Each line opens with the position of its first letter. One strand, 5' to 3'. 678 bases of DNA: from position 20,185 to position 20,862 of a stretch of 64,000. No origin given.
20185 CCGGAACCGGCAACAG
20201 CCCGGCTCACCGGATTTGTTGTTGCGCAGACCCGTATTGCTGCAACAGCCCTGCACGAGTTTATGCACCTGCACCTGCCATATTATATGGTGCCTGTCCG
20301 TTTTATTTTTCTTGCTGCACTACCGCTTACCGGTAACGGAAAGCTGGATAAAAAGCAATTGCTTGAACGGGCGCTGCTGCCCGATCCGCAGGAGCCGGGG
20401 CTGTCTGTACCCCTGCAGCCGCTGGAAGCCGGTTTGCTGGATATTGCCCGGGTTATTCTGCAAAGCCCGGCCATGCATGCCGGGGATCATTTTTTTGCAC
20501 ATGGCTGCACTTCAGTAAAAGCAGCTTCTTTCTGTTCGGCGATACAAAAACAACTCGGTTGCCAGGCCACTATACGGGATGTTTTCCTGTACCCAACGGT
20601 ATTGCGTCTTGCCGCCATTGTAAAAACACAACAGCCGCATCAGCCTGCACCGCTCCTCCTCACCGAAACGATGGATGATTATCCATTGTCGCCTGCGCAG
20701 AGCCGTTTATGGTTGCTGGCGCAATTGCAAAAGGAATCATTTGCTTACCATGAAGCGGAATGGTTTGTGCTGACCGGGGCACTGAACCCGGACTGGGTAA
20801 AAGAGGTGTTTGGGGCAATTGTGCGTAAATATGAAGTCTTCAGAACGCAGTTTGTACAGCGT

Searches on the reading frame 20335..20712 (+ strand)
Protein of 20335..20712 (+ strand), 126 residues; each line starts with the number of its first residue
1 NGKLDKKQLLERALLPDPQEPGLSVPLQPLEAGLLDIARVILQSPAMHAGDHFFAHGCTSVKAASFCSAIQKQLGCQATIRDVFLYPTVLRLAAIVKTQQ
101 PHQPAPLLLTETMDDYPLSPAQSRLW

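Call 61: search_protein_families(library=pfam, proteins=[window:20335-20712:+], max_evalue=1)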
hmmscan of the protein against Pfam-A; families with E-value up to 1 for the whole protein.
window:20335-20712:+ (126 aa): 1 family
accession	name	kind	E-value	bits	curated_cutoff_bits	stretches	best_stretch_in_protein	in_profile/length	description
PF00550.31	PP-binding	-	3.9e-08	33.9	20.8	1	35-95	4-66/67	Phosphopantetheine attachment site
